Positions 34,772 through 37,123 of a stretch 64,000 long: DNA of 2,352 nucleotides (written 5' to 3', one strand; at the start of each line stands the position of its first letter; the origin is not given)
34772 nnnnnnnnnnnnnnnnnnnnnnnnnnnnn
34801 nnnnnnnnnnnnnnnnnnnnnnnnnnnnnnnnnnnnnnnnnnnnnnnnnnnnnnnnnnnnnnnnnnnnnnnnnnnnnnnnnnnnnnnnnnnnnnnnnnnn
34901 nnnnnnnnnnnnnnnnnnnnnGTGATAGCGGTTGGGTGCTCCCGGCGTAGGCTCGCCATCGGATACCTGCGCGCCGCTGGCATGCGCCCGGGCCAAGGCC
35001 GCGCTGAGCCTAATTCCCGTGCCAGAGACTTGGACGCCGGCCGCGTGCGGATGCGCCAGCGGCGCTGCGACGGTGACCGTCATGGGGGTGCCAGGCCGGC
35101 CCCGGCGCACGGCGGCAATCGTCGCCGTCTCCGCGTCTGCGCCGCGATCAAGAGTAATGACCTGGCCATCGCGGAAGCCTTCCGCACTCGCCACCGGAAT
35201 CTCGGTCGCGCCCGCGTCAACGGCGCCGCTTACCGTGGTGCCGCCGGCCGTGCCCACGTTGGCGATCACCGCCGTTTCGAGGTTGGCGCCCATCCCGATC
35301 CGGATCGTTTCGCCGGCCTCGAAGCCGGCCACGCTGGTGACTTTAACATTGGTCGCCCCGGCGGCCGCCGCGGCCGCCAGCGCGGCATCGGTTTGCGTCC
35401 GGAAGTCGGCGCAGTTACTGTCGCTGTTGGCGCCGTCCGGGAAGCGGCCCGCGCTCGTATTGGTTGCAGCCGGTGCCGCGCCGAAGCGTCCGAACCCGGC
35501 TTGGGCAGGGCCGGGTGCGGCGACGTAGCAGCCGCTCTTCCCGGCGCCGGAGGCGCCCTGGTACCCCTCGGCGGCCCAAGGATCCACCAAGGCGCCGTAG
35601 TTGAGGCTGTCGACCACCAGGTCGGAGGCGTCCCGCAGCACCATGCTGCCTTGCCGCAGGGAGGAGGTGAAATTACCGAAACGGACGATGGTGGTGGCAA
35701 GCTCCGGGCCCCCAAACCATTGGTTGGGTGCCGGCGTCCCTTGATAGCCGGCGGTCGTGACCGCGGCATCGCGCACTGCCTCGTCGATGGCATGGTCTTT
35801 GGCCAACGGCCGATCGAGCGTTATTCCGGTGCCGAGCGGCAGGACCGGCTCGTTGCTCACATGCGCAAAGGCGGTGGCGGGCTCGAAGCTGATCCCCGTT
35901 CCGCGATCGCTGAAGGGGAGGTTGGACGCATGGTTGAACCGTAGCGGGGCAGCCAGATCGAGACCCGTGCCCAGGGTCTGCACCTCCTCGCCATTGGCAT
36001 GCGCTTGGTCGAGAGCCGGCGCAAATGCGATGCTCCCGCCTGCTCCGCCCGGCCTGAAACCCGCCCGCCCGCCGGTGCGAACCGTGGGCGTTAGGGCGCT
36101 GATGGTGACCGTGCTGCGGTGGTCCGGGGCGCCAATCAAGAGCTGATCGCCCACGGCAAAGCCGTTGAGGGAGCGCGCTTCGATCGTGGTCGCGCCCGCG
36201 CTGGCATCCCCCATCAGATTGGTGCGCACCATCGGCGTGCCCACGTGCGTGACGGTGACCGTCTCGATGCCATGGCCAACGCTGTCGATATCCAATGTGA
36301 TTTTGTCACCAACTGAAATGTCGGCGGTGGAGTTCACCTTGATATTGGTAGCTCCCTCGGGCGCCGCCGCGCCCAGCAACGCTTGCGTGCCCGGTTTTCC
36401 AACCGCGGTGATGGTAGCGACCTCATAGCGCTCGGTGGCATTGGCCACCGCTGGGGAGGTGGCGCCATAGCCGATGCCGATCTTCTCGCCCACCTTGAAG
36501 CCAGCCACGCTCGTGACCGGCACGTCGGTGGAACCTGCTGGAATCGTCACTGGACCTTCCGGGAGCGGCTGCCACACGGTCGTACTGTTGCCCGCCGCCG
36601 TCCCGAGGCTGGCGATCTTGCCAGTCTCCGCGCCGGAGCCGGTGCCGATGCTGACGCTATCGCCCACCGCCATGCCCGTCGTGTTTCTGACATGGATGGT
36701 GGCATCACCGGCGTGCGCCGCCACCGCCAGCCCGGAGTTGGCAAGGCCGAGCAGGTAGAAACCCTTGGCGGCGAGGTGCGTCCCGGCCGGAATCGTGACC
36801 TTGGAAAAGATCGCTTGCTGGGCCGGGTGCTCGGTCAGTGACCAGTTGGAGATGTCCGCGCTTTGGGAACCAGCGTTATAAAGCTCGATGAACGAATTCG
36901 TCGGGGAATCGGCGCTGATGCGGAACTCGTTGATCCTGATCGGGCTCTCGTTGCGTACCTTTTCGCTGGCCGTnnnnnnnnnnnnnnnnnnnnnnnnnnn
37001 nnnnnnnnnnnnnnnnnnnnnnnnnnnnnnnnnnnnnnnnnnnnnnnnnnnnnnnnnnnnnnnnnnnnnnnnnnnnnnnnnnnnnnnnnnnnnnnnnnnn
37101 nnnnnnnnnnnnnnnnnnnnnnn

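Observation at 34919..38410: Giant secreted GH54 arabinofuranosidase with a non-fungal domain architecture (GH54-NEW3-LTD-repeats-LTD-repeats)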

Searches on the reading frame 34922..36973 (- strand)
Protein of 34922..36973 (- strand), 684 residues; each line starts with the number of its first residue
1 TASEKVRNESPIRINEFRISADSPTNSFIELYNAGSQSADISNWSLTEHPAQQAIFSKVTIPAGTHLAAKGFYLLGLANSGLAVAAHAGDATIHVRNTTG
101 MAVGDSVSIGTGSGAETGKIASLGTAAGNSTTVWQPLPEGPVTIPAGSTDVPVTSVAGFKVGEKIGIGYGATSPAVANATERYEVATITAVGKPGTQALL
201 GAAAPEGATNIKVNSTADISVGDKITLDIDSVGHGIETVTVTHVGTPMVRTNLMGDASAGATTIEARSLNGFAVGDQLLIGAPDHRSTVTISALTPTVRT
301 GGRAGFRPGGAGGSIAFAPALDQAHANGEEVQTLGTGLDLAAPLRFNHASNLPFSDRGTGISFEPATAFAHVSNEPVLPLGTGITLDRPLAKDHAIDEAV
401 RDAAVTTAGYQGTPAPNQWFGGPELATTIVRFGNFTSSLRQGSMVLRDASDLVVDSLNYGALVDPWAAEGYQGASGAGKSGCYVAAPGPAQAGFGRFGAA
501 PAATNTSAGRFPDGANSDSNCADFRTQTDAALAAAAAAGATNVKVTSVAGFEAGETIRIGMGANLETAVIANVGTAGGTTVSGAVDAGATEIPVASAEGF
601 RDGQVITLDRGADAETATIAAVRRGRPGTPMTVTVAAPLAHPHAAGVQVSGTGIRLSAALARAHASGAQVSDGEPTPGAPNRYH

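Call 25: search_protein_representatives(protein=window:34922-36973:-)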
Query: 684 residues. Proteins with E-value up to 0.001 (for the whole library): 1094; up to 1e-10: 508; up to 1e-30: 181. The best 150 are listed.
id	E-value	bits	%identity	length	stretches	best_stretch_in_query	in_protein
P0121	2.7e-218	743.2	60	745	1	2-683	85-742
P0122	2.8e-173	594.5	52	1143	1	4-683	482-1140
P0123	2.2e-154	532.1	59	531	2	334-683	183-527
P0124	9.1e-144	497.0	72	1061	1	1-369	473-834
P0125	4.2e-114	399.0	49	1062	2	335-683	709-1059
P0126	4.4e-112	392.3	47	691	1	2-530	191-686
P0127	1.7e-111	390.4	65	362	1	335-684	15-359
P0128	2.5e-109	383.3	47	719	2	334-683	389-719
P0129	1.0e-108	381.3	73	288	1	7-265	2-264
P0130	1.4e-107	377.5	73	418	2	334-490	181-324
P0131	1.1e-101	357.9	59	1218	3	334-534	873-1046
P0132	3.1e-101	356.5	47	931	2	2-257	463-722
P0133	5.5e-101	355.7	64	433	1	101-399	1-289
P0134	1.3e-95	337.9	71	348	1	357-629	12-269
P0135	1.6e-94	334.4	75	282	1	334-552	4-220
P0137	1.4e-91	324.6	54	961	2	3-248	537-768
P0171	2.4e-57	211.5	46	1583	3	4-153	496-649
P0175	1.4e-55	205.7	50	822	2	431-683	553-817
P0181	9.0e-55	203.0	45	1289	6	183-405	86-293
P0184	3.5e-54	201.0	42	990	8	533-671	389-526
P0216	2.2e-44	168.7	53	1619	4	530-672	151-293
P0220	6.5e-43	163.8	44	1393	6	100-229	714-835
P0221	1.5e-42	162.6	44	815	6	527-671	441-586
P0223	2.5e-42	161.9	55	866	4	536-674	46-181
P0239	9.0e-39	150.1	51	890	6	529-580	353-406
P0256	2.3e-36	142.2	40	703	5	575-671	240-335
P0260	5.5e-36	140.9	45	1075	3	206-401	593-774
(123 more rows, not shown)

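Call 28: search_protein_families(library=pfam, proteins=[P0171, P0181, P0184, P0216, P0220, P0221, P0223, P0239], max_evalue=0.001)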
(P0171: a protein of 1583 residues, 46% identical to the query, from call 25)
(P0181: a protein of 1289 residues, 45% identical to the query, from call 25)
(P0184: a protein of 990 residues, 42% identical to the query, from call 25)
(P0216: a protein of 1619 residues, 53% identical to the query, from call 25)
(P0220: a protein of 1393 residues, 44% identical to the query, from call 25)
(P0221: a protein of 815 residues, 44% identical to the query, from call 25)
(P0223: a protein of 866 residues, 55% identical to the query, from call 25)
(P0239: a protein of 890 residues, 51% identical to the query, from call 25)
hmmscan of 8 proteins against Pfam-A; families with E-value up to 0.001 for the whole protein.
P0171 (1583 aa): 5 families
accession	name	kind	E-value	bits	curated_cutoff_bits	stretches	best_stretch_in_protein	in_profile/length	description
PF09206.18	ArabFuran-catal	-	1.4e-86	290.9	25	2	27-259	1-225/315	Alpha-L-arabinofuranosidase B, catalytic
PF07554.19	FIVAR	-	2.5e-15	57.3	29.2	2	1466-1510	24-71/71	FIVAR domain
PF00932.25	LTD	-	3.9e-11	43.7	34.3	1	499-594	3-94/109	Lamin Tail Domain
PF05270.19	AbfB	-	4e-09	37.1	22.8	1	1017-1112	5-99/137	Alpha-L-arabinofuranosidase B (ABFB) domain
PF02883.26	Alpha_adaptinC2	-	0.0006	20.5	27.6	0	414-488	29-102/111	Adaptin C-terminal domain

P0181 (1289 aa): 3 families
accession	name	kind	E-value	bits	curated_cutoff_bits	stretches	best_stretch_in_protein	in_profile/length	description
PF17389.8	Bac_rhamnosid6H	-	5.2e-15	56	24.5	1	670-913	2-212/339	Bacterial alpha-L-rhamnosidase 6 hairpin glycosidase domain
PF08531.16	Bac_rhamnosid_N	-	9.1e-08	32.6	25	1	294-368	84-149/172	Alpha-L-rhamnosidase N-terminal domain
PF01052.25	FliMN_C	-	5.3e-07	29.9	23.8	0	107-137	12-42/73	Type III flagellar switch regulator (C-ring) FliN C-term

P0184 (990 aa): 2 families
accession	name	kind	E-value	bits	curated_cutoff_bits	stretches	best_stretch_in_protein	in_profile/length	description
PF17801.7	Melibiase_C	-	4.6e-16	59.1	22.9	1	804-879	3-71/71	Alpha galactosidase C-terminal beta sandwich domain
PF16499.11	Melibiase_2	-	8.3e-06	25.7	23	1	741-790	235-284/284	Alpha galactosidase A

P0216 (1619 aa): 4 families
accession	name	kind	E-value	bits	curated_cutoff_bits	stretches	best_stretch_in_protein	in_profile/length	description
PF01915.27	Glyco_hydro_3_C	-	6.8e-39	134.3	31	1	972-1417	2-200/200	Glycosyl hydrolase family 3 C-terminal domain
PF14310.12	Fn3-like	-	6.4e-20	71.5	25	1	1450-1522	1-71/71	Fibronectin type III-like domain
PF00933.27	Glyco_hydro_3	-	8.3e-15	55.4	27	1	582-733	79-230/316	Glycosyl hydrolase family 3 N terminal domain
PF01052.25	FliMN_C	-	1.1e-06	28.8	23.8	0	424-463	6-45/73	Type III flagellar switch regulator (C-ring) FliN C-term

P0220 (1393 aa): 5 families
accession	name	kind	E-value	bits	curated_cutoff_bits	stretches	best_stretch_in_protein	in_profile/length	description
PF13364.12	BetaGal_ABD2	-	1.2e-43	148.8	23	2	500-612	1-111/112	Beta-galactosidase second all-beta domain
PF01301.25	Glyco_hydro_35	-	5.8e-20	72.6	27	1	40-147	211-316/319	Glycosyl hydrolases family 35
PF10435.15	BetaGal_dom2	-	1.1e-16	61.6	25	1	188-384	12-180/180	Beta-galactosidase, domain 2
PF13363.11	BetaGal_dom3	-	2.2e-16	59.6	27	1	402-461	16-75/75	Beta-galactosidase, domain 3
PF21467.3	BetaGal_gal-bd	-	7.2e-08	32.9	27.3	1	1258-1325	2-62/62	Beta-galactosidase, galactose-binding domain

P0221 (815 aa): 1 family
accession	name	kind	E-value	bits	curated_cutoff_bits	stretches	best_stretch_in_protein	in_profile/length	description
PF25788.1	Ig_Rha78A_N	-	4.6e-26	91.6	27.4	1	47-156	1-104/105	Rha78A-like, N-terminal immunoglobulin domain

P0223 (866 aa): 3 families
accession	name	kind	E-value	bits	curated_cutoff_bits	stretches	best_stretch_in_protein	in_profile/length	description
PF00933.27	Glyco_hydro_3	-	7.8e-55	187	27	1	442-783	4-315/316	Glycosyl hydrolase family 3 N terminal domain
PF01915.27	Glyco_hydro_3_C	-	1.8e-05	25.3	31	1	822-860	2-40/200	Glycosyl hydrolase family 3 C-terminal domain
PF01052.25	FliMN_C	-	0.00041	20.7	23.8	0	89-130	6-47/73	Type III flagellar switch regulator (C-ring) FliN C-term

P0239 (890 aa): 6 families
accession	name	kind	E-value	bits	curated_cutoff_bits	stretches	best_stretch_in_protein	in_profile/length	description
PF02836.23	Glyco_hydro_2_C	-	2.1e-24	86.7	21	2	254-328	5-79/302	Glycosyl hydrolases family 2, TIM barrel domain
PF00703.27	Glyco_hydro_2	-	1.6e-18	67.9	23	1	139-247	5-109/109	Glycosyl hydrolases family 2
PF02837.24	Glyco_hydro_2_N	-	8.1e-18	65.4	28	1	6-127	32-166/169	Glycosyl hydrolases family 2, sugar binding domain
PF01052.25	FliMN_C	-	1.2e-06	28.7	23.8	0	585-611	13-39/73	Type III flagellar switch regulator (C-ring) FliN C-term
PF22666.2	Glyco_hydro_2_N2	-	5.6e-06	27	27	1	37-108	51-120/167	Glycosyl hydrolase 2 galactose-binding domain-like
PF13364.12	BetaGal_ABD2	-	0.00029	22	23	1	22-109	24-110/112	Beta-galactosidase second all-beta domain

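Call 35: search_protein_families(library=pfam, proteins=[P0122, P0125, P0131, P0132, P0137, P0175, P0256, P0260], max_evalue=0.001)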
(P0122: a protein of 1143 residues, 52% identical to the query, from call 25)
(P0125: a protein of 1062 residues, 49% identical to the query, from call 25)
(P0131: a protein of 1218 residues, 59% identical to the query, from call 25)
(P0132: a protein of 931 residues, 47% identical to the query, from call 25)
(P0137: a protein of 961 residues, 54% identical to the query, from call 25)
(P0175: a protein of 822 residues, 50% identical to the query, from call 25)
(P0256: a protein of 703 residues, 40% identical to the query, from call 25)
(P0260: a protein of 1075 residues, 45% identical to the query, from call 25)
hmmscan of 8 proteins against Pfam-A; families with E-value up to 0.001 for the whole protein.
P0122 (1143 aa): 3 families
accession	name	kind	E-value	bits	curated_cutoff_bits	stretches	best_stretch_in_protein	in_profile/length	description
PF09206.18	ArabFuran-catal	-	1.5e-120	402.5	25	1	43-369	1-315/315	Alpha-L-arabinofuranosidase B, catalytic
PF00932.25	LTD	-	1.3e-10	42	34.3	1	487-580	5-99/109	Lamin Tail Domain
PF10633.15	NPCBM_assoc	-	1e-08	35.6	24.4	1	390-456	2-63/78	NPCBM-associated, NEW3 domain of alpha-galactosidase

P0125 (1062 aa): 3 families
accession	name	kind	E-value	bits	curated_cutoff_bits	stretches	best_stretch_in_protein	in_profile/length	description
PF09206.18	ArabFuran-catal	-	8.3e-129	429.6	25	1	39-360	2-314/315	Alpha-L-arabinofuranosidase B, catalytic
PF00932.25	LTD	-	2.4e-09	38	34.3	1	472-554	4-74/109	Lamin Tail Domain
PF10633.15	NPCBM_assoc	-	3.9e-07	30.6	24.4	1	379-445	7-67/78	NPCBM-associated, NEW3 domain of alpha-galactosidase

P0131 (1218 aa): 5 families
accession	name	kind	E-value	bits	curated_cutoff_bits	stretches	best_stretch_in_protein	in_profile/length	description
PF09206.18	ArabFuran-catal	-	2.5e-108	362.4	25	1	2-293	35-314/315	Alpha-L-arabinofuranosidase B, catalytic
PF13385.13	Laminin_G_3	-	5.3e-36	124.5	27.6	1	560-719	2-151/151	Concanavalin A-like lectin/glucanases superfamily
PF05270.19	AbfB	-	1.2e-34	119.8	22.8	1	1064-1205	5-137/137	Alpha-L-arabinofuranosidase B (ABFB) domain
PF00932.25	LTD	-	4.9e-13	49.9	34.3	1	421-515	3-99/109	Lamin Tail Domain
PF10633.15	NPCBM_assoc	-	3.1e-11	43.7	24.4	1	316-387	2-68/78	NPCBM-associated, NEW3 domain of alpha-galactosidase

P0132 (931 aa): 3 families
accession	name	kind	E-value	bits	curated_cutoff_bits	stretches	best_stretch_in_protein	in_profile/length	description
PF09206.18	ArabFuran-catal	-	1.7e-107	359.6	25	1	34-359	1-314/315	Alpha-L-arabinofuranosidase B, catalytic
PF00932.25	LTD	-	6.1e-10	39.9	34.3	1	469-563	4-100/109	Lamin Tail Domain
PF10633.15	NPCBM_assoc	-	4e-05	24.1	24.4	1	384-449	4-68/78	NPCBM-associated, NEW3 domain of alpha-galactosidase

P0137 (961 aa): 3 families
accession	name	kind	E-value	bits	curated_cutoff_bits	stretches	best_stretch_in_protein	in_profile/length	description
PF09206.18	ArabFuran-catal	-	4.1e-104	348.5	25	1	60-420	6-314/315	Alpha-L-arabinofuranosidase B, catalytic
PF00932.25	LTD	-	8.3e-12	45.9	34.3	1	542-636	4-100/109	Lamin Tail Domain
PF10633.15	NPCBM_assoc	-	5.8e-08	33.2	24.4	1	446-517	2-68/78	NPCBM-associated, NEW3 domain of alpha-galactosidase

P0175 (822 aa): 3 families
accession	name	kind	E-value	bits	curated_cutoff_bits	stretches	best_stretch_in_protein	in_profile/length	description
PF09206.18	ArabFuran-catal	-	4e-125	417.5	25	1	39-373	1-314/315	Alpha-L-arabinofuranosidase B, catalytic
PF10633.15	NPCBM_assoc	-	5e-11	43.1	24.4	1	387-454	2-68/78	NPCBM-associated, NEW3 domain of alpha-galactosidase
PF00932.25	LTD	-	5.2e-10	40.1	34.3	1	480-582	5-107/109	Lamin Tail Domain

P0256 (703 aa): 2 families
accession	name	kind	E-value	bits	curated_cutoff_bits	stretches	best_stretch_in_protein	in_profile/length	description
PF21027.3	Sde0182_C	-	3.9e-26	91.9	27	1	620-702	5-83/83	Cellulose-binding protein Sde0182, C-terminal domain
PF03829.18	PTSIIA_gutA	-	7.5e-06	26.3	25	0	44-71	46-73/113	PTS system glucitol/sorbitol-specific IIA component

P0260 (1075 aa): 2 families
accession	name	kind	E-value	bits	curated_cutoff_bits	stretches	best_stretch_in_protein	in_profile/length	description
PF00728.28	Glyco_hydro_20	-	4.8e-66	223.9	22.3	2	179-473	1-300/348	Glycosyl hydrolase family 20, catalytic domain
PF02838.20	Glyco_hydro_20b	-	3.2e-27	96.2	26.1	1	42-176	2-124/124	Glycosyl hydrolase family 20, domain 2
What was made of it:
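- On NPCBM-associated NEW3 domain (PF10633): Five of the six homologs aligned at the same position pass, at 30.6-43.7 bits; P0132 (24.1 bits) falls just short (call 35).
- The same units occur in proteins with GH2, GH3, GH20, melibiase-type alpha-galactosidase, GH35 and GH78 domains (calls 28, 35). The repeats occur in glycosidases of many other specificities (calls 28, 35). The same units are found inside enzymes for rhamnosides, galactosides, glucosides and GlcNAc (calls 28, 35).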
